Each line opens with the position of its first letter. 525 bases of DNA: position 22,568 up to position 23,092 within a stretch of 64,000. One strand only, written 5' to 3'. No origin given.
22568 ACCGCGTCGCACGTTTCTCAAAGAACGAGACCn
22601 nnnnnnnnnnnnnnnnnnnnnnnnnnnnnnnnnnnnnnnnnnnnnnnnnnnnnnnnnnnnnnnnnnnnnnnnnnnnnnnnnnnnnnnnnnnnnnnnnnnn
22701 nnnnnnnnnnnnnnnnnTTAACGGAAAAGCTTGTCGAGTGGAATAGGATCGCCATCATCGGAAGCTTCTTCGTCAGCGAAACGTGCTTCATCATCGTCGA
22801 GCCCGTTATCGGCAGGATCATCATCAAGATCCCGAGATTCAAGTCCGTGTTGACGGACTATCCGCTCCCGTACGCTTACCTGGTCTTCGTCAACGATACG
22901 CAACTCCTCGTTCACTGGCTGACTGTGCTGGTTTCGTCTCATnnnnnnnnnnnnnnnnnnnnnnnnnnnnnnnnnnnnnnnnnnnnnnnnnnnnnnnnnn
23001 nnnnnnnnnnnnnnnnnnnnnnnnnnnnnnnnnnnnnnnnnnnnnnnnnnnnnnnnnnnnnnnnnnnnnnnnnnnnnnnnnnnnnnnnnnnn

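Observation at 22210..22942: tmRNA with G3:U70 acceptor, candidate tag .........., co-oriented with smpB and an intervening acidic micro-protein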

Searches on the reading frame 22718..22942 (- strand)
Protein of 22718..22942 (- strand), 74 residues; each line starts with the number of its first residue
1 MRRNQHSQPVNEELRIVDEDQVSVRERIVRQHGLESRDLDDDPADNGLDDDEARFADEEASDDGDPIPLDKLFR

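Call 7: find_homologous_proteins(query=window:22718-22942:-, max_evalue=0.01)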
Query window:22718-22942:- (74 aa): 1 proteins with E <= 0.01 among 2 candidates.
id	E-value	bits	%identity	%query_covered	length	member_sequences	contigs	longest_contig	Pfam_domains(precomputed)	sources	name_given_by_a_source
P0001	7.1e-39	149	100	100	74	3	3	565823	-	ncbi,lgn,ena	ncbi:MAG: hypothetical protein AAB472_00635 [Patescibacteria group bacterium]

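Call 8: search_protein_families(library=pfam, proteins=[window:22718-22942:-], max_evalue=0.1)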
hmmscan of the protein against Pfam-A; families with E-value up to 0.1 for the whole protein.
window:22718-22942:- (74 aa): 0 families

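Call 11: find_encoding_contigs(protein=window:22718-22942:-, flank=3000)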
Protein window:22718-22942:- (74 aa): 6 contigs read that carry it; 3 places shown.
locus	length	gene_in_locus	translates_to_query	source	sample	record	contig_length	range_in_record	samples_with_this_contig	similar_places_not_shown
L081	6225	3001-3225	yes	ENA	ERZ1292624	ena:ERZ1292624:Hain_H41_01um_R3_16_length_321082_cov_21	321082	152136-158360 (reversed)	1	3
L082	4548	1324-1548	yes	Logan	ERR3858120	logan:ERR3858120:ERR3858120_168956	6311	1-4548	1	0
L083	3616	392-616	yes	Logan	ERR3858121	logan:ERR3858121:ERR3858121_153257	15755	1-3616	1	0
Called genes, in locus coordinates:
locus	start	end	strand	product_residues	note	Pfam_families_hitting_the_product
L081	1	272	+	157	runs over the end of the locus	-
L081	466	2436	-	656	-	PF06480:FtsH_ext (weak), PF06068:TIP49 (faint), PF00004:AAA, PF17862:AAA_lid_3, PF01434:Peptidase_M41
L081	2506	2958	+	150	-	PF01668:SmpB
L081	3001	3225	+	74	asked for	-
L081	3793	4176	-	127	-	PF03713:DUF305, PF13628:DUF4142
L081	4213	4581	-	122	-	-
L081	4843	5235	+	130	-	-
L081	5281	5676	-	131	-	PF00072:Response_reg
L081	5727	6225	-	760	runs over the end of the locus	PF05228:CHASE4, PF00512:HisKA, PF02518:HATPase_c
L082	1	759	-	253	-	?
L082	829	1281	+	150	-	PF01668:SmpB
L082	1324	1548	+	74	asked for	-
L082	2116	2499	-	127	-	PF03713:DUF305, PF13628:DUF4142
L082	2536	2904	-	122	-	-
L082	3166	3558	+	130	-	-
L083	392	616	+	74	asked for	-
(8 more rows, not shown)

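Call 24: find_homologous_proteins(query=A1, max_evalue=1)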
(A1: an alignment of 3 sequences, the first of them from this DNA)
Query A1 (3 sequences) (74 aa, profile of the alignment): 2 proteins with E <= 1 among 22 candidates.
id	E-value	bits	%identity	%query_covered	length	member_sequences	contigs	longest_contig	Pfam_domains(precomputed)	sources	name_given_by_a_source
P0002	1.6e-33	132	34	39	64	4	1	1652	-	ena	-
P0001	1.0e-24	104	100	100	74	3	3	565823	-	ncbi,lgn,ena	ncbi:MAG: hypothetical protein AAB472_00635 [Patescibacteria group bacterium]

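Call 32: search_protein_representatives(alignment_id=A2)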
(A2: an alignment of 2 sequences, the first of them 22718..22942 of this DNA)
Query: 2 sequences, 74 profile positions. Proteins with E-value up to 0.001 (for the whole library): 3; up to 1e-10: 2; up to 1e-30: 1. The best 3 are listed.
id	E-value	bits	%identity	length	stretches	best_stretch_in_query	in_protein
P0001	3.3e-37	142.5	-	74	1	1-74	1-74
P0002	8.7e-29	115.5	-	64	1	1-74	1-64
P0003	6.7e-04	35.7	-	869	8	21-44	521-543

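Call 39: find_encoding_contigs(protein=P0002, flank=2500, max_places=6)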
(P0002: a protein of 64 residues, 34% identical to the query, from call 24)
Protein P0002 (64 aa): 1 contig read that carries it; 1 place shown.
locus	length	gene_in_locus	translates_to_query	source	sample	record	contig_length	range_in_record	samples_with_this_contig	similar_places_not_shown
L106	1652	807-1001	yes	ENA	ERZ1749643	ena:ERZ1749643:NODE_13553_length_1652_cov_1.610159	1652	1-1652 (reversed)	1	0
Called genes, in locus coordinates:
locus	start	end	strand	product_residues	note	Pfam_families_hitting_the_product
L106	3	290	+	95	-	?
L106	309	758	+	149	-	PF01668:SmpB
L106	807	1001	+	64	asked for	-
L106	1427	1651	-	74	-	?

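Call 40: list_cluster_members(proteins=[P0002, P0001])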
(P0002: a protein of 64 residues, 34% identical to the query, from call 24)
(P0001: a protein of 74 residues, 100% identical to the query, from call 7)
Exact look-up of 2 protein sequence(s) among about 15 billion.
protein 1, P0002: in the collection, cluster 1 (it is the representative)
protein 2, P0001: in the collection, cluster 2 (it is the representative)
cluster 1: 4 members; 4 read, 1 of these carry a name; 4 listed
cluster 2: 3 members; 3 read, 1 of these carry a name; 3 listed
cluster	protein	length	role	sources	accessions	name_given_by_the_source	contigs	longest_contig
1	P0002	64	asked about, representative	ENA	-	-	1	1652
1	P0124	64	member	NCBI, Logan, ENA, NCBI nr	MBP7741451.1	MAG: hypothetical protein KA104_02050 [Candidatus Pacebacteria bacterium] | hypothetical protein [Candidatus Paceibacterota bacterium]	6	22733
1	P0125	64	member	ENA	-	-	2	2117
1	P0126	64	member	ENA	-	-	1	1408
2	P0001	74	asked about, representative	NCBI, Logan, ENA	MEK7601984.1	MAG: hypothetical protein AAB472_00635 [Patescibacteria group bacterium]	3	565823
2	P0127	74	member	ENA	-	-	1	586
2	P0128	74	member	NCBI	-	-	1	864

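Call 42: find_encoding_contigs(protein=P0128, flank=2500, max_places=2)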
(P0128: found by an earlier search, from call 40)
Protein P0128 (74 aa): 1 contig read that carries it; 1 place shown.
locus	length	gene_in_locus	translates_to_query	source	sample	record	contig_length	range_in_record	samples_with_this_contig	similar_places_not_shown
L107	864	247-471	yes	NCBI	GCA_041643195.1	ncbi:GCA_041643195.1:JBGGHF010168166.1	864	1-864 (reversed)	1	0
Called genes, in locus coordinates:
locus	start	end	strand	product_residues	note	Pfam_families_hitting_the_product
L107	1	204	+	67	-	?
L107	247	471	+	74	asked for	-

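Call 43: find_encoding_contigs(protein=P0126, flank=2500, max_places=2)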
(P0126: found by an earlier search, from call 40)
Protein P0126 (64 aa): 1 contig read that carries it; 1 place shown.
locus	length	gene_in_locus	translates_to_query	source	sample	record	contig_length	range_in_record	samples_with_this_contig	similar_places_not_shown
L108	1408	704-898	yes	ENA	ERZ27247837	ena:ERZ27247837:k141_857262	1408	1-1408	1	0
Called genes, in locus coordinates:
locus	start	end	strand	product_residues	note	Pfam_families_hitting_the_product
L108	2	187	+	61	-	?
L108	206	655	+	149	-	PF01668:SmpB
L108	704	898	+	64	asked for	-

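Call 66: predict_structure(alignment_id=A2)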
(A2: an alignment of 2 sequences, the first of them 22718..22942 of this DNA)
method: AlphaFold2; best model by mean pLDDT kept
length: 74 residues; sequences in the alignment: 2
mean_pLDDT: 62.7   pTM: 0.16
mean pLDDT of the five models: 62.7, 61.3, 60.9, 59.4, 59.3
residues with pLDDT >= 90: 0; 70-90: 9; 50-70: 65; < 50: 0
segments of 3 or more residues with pLDDT < 50: none
pLDDT, mean of each block of 10 residues (from residue 1): 63 58 62 58 59 63 71 78
secondary structure, 60 per line:
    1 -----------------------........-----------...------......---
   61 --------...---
elements in order: H24-31 H52-57

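Call 69: search_protein_families(library=phrogs, proteins=[window:22718-22942:-], max_evalue=1)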
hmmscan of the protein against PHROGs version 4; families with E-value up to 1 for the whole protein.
window:22718-22942:- (74 aa): 0 families

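Call 70: search_protein_families(library=ncbifam, proteins=[window:22718-22942:-], max_evalue=1)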
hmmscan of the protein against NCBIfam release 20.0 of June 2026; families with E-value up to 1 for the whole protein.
window:22718-22942:- (74 aa): 0 families

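Call 71: search_solved_structures(query=A1, max_evalue=1)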
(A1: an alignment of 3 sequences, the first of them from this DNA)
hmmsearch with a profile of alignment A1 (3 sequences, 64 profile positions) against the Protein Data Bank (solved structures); distinct sequences matched with E-value up to 1: 0.

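Call 72: search_protein_families(library=padloc, proteins=[window:22718-22942:-], max_evalue=1)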
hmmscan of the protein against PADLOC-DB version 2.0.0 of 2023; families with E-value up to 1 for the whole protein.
window:22718-22942:- (74 aa): 0 families
